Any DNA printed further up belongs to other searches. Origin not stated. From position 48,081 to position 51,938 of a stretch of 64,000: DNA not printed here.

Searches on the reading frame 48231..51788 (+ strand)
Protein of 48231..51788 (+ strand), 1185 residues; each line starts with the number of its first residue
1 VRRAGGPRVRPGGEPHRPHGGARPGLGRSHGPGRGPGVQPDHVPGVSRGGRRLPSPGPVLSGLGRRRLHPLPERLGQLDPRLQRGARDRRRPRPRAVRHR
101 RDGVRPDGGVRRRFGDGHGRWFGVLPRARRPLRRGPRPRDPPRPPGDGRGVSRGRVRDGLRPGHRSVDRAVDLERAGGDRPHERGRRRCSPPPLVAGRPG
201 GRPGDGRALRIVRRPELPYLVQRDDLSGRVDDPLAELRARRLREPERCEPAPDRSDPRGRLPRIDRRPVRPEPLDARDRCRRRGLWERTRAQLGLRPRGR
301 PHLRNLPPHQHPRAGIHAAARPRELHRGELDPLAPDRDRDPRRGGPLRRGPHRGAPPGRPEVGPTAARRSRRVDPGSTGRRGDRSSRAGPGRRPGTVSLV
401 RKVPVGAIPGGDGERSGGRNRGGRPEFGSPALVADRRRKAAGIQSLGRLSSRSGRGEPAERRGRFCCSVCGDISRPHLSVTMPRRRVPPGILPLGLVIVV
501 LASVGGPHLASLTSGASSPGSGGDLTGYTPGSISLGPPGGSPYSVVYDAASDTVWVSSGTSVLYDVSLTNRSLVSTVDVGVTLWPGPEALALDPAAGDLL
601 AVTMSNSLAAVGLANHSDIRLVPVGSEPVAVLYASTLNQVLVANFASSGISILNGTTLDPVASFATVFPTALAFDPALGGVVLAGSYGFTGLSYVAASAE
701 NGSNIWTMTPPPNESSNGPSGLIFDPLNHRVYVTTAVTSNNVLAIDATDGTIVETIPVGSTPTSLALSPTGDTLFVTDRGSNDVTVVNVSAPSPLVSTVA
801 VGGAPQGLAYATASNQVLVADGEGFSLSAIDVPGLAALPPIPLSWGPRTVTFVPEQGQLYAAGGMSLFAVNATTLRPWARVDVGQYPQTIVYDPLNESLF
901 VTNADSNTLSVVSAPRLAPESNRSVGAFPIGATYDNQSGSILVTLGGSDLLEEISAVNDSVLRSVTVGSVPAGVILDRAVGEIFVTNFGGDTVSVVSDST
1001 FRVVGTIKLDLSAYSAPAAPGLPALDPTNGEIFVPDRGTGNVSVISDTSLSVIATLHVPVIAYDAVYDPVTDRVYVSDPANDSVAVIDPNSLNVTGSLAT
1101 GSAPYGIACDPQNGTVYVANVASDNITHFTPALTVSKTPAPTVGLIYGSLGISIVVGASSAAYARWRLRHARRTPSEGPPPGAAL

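Call 53: search_protein_families(library=pfam, max_evalue=0.00001, proteins=[window:48231-51788:+])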
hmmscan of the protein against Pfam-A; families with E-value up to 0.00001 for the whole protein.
window:48231-51788:+ (1185 aa): 2 families
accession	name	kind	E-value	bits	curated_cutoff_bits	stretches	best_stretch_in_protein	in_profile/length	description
PF21783.3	YNCE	-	4.8e-13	49.6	27.1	0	604-852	48-291/339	YNCE-like beta-propeller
PF10282.15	Lactonase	-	3.2e-10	40.2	21.7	0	709-793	236-324/344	Lactonase, 7-bladed beta-propeller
